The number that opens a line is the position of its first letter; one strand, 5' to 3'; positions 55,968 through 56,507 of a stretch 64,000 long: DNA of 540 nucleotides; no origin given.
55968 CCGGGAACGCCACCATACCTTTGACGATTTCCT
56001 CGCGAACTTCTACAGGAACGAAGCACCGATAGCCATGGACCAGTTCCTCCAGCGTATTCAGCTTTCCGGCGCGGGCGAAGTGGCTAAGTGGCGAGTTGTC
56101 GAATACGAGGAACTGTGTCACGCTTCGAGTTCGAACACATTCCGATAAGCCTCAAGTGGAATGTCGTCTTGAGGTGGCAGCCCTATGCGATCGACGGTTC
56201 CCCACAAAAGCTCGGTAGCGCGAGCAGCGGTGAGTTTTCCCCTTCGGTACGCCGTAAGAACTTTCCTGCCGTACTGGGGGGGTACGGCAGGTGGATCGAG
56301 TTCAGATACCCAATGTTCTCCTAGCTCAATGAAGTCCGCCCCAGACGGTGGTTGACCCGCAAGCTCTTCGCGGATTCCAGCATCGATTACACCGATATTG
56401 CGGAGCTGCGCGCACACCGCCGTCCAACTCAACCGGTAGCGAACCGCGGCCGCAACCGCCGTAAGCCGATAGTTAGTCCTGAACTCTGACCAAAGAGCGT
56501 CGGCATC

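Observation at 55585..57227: Two-gene module: XRE-HTH + ImmA/IrrE protease + UPF0175-like tail, translationally coupled to a DUF3368 PIN nuclease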

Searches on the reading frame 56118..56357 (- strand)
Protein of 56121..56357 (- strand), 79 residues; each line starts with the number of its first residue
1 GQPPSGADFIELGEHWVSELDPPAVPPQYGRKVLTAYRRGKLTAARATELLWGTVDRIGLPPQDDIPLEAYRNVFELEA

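Call 3: search_protein_families(library=pfam, proteins=[window:56118-56330:-], max_evalue=1)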
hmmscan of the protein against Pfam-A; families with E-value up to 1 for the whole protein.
window:56118-56330:- (70 aa): 0 families

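Call 4: search_protein_families(library=ncbifam, proteins=[window:56118-56330:-], max_evalue=1)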
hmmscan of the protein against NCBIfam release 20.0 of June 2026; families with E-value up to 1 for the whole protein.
window:56118-56330:- (70 aa): 0 families

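Call 29: search_solved_structures(query=A4, max_evalue=10, show_alignments=3)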
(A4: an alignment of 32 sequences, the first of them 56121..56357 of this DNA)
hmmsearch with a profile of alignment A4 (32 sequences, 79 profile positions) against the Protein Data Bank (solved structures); distinct sequences matched with E-value up to 10: 11.
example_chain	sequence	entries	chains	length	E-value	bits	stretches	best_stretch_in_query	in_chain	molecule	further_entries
4zv6_A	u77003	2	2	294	2e-06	30.8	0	32-64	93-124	AlphaRep-7 | alpha-Rep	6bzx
6ft5_A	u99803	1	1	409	0.00044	23.3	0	29-59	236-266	alphaRep A3_A3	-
6fsq_A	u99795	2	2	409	0.002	21.2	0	29-59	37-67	alphaRep A3_bGFPD | A3_bGFPD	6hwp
5dcq_A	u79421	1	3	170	0.1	15.7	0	29-59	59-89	artificial repeat proteins (alphaREP3)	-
9rhz_A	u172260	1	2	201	0.13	15.5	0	30-59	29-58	ALPHAREP bE5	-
3ltj_A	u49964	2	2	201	0.16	15.1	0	29-59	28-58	AlphaRep-4 | bA3-2: binder of A3 protein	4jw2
6veh_A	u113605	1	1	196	0.19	14.9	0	28-59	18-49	HEAT repeat domain-containing protein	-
3ltm_A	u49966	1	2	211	0.19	14.9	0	29-59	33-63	Alpha-Rep4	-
4xl5_C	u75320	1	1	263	0.28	14.3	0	32-59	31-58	bGFP-A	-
6gwd_G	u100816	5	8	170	0.65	13.2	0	32-59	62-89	iiH5 ALPHAREP | iih5 Alpha Repeating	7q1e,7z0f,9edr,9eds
2wbn_A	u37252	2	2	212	1.2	12.3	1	6-27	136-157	TERMINASE LARGE SUBUNIT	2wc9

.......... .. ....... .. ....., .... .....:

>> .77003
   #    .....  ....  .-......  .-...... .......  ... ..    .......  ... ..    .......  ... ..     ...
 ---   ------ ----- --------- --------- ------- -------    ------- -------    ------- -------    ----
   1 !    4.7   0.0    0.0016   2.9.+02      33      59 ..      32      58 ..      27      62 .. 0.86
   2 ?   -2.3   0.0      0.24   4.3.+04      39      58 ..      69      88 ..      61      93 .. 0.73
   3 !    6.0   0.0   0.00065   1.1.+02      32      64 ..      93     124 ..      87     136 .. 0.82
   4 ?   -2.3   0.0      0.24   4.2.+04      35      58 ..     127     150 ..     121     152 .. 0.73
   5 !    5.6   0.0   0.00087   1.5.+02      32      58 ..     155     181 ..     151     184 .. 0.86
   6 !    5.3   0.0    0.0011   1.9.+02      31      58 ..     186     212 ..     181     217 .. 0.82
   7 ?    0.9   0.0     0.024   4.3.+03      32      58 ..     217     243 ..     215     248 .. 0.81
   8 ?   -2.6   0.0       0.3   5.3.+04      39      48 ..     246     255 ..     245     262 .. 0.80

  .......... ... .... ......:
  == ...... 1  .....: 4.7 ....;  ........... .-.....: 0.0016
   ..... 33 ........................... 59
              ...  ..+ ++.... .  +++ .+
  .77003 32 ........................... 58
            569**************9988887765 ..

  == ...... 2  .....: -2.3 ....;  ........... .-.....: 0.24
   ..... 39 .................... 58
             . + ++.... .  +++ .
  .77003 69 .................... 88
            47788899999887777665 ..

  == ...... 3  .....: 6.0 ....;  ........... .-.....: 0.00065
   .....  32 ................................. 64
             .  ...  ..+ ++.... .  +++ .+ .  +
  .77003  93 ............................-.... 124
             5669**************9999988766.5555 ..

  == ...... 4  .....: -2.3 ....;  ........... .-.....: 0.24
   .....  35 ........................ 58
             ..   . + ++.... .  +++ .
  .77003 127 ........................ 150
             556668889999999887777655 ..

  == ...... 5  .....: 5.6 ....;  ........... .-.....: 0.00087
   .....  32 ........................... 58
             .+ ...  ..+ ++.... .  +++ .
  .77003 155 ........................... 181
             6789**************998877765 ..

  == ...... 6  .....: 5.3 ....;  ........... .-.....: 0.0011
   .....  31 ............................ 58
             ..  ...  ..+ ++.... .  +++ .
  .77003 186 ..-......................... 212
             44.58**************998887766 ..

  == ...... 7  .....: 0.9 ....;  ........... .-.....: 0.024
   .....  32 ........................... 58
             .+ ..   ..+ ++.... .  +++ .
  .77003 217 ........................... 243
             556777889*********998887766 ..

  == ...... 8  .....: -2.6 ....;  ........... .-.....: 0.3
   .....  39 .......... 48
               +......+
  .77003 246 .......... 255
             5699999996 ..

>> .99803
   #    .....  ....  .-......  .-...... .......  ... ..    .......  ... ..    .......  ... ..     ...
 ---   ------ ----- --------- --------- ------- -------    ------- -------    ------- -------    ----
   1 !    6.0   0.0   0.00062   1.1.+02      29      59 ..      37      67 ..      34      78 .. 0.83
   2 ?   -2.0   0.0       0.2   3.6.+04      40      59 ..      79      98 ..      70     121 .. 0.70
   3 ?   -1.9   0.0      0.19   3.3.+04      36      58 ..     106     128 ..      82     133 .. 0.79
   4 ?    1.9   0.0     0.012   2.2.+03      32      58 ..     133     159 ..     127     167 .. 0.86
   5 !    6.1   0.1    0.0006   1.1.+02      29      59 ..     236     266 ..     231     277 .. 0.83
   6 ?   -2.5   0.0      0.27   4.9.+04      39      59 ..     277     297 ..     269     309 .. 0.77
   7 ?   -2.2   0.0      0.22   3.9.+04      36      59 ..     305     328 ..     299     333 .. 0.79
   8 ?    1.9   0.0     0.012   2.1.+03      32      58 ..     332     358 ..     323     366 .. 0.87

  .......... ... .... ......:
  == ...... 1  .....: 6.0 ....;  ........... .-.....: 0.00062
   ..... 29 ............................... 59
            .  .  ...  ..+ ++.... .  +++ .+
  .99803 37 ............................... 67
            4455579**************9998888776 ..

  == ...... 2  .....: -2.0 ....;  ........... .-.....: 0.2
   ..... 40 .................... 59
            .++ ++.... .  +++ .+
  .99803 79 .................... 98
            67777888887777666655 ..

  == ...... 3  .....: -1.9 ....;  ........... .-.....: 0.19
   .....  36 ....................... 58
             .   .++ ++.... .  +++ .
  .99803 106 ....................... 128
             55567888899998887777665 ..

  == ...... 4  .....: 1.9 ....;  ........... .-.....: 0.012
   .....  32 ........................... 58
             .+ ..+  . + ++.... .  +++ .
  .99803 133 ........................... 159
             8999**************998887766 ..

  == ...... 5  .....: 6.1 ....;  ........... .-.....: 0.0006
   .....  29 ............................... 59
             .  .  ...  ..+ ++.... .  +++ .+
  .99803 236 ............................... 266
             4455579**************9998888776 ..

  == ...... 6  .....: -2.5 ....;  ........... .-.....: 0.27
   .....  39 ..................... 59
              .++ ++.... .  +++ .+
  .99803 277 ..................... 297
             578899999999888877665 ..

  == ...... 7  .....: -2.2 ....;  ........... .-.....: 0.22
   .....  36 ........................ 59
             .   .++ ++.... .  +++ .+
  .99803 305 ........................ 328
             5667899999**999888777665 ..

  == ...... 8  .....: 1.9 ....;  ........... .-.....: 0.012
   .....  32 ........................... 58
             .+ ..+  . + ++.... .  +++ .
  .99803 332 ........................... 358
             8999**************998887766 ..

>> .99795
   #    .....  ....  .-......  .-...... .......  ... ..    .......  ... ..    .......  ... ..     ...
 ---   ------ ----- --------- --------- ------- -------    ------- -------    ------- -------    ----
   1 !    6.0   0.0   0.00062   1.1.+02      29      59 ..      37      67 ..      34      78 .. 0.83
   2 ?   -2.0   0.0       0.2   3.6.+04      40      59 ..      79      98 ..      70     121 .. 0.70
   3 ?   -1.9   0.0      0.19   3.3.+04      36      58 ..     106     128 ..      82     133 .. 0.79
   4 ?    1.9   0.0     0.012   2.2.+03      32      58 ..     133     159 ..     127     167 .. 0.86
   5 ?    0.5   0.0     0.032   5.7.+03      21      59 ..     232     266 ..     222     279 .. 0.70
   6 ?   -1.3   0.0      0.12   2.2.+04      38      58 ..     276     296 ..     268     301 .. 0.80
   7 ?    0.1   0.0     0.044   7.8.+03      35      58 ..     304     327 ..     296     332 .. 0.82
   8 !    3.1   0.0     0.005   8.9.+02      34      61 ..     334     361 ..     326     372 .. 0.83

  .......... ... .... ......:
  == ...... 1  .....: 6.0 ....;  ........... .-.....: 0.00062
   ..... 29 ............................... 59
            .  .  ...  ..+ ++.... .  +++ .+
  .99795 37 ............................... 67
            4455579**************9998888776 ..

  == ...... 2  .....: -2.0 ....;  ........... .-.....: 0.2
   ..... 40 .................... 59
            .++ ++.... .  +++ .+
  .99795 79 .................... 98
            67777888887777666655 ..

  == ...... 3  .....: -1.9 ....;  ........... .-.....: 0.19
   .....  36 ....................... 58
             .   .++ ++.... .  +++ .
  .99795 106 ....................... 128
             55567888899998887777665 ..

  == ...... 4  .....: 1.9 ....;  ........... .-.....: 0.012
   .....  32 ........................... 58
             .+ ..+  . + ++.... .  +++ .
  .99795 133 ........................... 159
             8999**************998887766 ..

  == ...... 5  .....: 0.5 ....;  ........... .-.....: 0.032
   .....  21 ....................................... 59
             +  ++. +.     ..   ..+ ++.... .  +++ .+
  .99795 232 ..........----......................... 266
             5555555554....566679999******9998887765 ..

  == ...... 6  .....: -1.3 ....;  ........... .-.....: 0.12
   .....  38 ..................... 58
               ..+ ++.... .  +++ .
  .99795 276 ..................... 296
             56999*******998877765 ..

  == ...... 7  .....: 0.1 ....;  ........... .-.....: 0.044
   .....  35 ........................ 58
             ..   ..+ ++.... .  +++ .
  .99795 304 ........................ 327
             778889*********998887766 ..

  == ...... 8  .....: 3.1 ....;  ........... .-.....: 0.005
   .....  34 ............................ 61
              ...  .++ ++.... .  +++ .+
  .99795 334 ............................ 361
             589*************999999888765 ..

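Call 43: search_protein_representatives(alignment_id=A4)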
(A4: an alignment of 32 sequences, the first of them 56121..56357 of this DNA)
Query: 32 sequences, 79 profile positions. Proteins with E-value up to 0.001 (for the whole library): 170; up to 1e-10: 74; up to 1e-30: 3. The best 150 are listed.
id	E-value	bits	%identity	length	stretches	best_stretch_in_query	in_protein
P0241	8.9e-36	137.7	-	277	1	2-78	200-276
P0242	7.5e-33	128.4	-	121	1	2-78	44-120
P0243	9.5e-31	121.6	-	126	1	2-78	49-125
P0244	2.5e-26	107.5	-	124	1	2-68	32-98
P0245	2.2e-25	104.4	-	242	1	2-77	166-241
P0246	8.6e-22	92.9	-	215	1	4-62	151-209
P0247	9.2e-22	92.8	-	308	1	2-78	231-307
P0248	9.7e-22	92.8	-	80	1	22-76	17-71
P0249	1.7e-21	92.0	-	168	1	5-77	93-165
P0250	8.5e-20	86.5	-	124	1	26-78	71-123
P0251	1.7e-19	85.5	-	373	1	3-78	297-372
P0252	9.1e-19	83.2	-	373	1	2-77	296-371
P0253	9.9e-19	83.1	-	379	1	2-75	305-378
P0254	1.4e-18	82.6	-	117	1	4-77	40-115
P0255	3.5e-18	81.4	-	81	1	2-78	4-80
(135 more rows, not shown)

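Call 46: search_protein_families(library=pfam, alignment_id=A5, max_evalue=10)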
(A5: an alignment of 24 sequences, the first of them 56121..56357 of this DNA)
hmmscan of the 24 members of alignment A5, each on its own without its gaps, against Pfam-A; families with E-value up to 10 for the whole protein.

A. member 1, window:56121-56357:- (79 aa): 0 families

B. families by the number of members that match (of 24 scanned): 9 families
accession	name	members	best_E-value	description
PF09142.17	TruB_C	1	0.074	tRNA Pseudouridine synthase II, C terminal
PF19706.4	DUF6203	1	0.078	Family of unknown function (DUF6203)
PF21338.2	Top1B_N_bact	1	0.16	Bacterial DNA topoisomerase IB, N-terminal domain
PF18588.6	WcbI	1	0.17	Polysaccharide biosynthesis enzyme WcbI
PF14057.11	GGGtGRT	1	0.17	GGGtGRT protein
PF03683.19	UPF0175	1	0.19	Uncharacterised protein family (UPF0175)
PF02183.23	HALZ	1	0.22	Homeobox associated leucine zipper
PF24659.1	DUF7648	1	0.22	Domain of unknown function (DUF7648)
PF22986.3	Fn3_ELFN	1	0.23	ELFN1/ELFN2, fibronectin type-III domain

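Call 82: search_protein_families(library=phrogs, proteins=[window:56121-56357:-], max_evalue=0.01)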
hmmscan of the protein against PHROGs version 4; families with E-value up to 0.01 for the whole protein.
window:56121-56357:- (79 aa): 0 families
